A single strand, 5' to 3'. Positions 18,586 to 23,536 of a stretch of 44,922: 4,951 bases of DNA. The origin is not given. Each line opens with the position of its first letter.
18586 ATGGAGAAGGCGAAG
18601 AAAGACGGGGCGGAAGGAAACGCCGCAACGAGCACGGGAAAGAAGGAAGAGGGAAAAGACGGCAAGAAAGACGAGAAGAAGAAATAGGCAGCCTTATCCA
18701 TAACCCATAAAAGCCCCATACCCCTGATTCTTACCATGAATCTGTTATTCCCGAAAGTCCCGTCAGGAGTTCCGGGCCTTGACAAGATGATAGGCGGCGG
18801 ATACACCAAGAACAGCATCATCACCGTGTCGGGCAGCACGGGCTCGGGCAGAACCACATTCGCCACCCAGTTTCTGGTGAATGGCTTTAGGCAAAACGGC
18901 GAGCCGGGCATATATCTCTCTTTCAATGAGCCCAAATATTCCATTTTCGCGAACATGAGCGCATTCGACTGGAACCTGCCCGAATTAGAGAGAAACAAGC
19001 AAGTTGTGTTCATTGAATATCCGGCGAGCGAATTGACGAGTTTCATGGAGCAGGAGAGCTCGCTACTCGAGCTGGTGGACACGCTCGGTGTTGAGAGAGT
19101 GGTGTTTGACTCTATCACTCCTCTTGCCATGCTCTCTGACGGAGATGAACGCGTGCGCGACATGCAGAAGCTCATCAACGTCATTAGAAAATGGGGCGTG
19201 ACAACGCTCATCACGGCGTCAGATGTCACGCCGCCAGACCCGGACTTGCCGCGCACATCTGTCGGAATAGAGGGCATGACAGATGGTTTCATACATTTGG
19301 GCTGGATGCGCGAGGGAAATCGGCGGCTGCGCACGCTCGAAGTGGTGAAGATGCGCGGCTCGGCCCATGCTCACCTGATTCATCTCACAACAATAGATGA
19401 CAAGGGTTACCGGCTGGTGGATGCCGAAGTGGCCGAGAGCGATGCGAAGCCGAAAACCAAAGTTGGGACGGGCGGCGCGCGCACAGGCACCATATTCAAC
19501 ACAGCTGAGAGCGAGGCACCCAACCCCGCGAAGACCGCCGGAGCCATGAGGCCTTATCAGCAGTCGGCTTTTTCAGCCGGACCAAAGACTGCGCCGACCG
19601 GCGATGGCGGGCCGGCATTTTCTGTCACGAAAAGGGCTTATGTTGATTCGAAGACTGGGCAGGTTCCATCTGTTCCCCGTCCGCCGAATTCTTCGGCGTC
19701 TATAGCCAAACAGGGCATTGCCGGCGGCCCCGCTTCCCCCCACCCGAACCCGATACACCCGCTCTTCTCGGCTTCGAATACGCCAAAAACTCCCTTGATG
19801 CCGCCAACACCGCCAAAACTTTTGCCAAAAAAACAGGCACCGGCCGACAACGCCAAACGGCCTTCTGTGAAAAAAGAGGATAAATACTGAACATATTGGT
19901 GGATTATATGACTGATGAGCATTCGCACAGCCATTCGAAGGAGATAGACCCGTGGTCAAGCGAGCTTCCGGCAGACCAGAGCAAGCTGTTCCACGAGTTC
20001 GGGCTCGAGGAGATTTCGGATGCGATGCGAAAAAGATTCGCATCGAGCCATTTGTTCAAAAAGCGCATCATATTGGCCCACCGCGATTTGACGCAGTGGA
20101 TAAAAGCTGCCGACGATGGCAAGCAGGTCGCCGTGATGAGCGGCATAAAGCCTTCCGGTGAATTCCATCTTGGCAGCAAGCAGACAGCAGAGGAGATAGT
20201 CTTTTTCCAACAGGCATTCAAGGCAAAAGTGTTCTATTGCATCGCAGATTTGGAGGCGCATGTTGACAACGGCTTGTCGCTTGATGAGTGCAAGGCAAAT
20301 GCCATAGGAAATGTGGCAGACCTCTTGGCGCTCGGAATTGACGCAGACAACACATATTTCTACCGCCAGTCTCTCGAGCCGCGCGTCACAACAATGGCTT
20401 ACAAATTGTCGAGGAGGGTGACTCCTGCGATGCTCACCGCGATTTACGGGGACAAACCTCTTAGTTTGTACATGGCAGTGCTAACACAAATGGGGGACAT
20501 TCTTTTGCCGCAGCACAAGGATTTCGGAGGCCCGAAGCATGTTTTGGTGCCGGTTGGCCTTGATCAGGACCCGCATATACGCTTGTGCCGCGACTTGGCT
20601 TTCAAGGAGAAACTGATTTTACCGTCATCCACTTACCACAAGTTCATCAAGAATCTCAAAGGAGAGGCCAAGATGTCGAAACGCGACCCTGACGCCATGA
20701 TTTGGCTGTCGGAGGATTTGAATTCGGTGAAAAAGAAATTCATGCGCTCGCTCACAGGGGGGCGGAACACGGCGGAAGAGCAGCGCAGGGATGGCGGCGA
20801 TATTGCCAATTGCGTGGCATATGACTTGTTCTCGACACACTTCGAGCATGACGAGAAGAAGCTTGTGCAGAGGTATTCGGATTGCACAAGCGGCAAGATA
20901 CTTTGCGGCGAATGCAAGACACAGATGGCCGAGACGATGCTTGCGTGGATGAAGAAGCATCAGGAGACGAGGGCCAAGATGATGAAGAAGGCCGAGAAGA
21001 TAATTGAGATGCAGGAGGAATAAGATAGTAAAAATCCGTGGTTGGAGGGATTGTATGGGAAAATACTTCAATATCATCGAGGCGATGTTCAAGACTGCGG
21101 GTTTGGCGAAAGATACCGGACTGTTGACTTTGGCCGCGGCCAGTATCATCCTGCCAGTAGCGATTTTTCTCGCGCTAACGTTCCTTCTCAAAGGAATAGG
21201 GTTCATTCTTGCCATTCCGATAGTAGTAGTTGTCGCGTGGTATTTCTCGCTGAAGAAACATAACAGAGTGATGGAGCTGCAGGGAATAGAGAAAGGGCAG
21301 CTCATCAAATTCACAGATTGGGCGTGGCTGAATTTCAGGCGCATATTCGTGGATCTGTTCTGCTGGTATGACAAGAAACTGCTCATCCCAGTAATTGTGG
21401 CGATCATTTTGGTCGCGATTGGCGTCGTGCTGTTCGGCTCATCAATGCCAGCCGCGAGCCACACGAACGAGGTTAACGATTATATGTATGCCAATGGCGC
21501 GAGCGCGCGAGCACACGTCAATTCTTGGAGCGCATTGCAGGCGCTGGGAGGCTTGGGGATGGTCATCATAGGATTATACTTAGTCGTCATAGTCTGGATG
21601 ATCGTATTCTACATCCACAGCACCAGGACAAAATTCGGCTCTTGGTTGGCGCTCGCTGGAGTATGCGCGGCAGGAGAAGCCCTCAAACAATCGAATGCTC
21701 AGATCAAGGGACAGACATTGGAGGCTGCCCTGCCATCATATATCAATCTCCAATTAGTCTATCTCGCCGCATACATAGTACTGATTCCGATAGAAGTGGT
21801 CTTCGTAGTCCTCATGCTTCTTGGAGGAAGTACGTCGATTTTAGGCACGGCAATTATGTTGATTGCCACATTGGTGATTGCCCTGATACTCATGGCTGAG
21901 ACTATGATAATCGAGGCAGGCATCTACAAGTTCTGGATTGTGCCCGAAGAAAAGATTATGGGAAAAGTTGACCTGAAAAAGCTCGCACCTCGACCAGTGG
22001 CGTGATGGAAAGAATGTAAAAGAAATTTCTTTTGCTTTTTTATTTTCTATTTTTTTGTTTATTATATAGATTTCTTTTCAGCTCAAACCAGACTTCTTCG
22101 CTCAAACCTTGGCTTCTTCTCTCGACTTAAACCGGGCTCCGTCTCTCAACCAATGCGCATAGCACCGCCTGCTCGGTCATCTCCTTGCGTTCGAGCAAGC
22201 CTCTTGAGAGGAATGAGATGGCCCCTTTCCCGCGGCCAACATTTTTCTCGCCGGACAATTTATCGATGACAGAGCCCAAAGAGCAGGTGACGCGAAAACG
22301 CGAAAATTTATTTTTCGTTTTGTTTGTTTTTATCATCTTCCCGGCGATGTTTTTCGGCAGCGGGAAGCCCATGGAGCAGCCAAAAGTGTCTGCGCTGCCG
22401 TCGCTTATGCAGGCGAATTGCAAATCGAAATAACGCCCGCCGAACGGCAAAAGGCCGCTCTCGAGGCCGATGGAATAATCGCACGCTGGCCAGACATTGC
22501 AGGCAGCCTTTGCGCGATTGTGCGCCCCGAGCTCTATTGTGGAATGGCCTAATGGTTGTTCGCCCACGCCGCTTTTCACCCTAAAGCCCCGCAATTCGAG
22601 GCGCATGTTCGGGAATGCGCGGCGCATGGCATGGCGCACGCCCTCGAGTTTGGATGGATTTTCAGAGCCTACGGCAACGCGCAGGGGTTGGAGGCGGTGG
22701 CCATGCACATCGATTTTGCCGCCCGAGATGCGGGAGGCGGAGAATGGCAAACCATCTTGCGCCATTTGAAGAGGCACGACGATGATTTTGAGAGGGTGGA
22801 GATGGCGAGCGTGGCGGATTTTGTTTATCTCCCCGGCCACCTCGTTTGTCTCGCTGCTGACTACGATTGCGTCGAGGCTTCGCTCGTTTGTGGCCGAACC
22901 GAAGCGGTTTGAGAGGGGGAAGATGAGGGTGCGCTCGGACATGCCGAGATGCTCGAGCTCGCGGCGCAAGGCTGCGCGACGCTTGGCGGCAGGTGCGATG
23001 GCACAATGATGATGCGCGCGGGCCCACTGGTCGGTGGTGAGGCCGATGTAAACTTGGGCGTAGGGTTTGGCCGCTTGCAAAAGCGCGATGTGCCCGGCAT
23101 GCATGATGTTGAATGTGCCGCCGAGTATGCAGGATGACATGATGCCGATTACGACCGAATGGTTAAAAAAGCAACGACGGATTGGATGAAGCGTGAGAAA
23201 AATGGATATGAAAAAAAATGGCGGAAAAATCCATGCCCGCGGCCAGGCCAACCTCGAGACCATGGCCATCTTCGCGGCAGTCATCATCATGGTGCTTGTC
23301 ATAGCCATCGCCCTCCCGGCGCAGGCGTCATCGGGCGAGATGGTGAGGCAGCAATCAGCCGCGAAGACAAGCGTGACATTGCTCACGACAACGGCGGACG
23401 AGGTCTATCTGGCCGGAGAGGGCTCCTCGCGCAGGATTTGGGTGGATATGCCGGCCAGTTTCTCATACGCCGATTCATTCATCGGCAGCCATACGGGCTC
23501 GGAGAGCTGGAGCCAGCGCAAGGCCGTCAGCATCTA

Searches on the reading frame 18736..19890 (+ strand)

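Call 35: search_protein_families(library=pfam, proteins=[window:18736-19890:+], max_evalue=0.001)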
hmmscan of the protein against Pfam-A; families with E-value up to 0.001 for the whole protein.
window:18736-19890:+ (384 aa): 1 family
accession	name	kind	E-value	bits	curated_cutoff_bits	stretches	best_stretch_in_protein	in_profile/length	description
PF06745.19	ATPase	-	3.5e-47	161.2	26.6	1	8-226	1-225/231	KaiC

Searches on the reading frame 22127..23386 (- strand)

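Call 35: search_protein_families(library=pfam, proteins=[window:22127-23386:-], max_evalue=0.001)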
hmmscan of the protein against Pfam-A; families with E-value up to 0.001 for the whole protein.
window:22127-23386:- (419 aa): 2 families
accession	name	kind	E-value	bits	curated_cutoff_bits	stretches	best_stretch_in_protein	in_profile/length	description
PF01931.24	NTPase_I-T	-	1.8e-40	138.9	25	1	240-414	1-160/162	Protein of unknown function DUF84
PF01467.32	CTP_transf_like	-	1.1e-08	35.8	21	1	87-220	1-130/133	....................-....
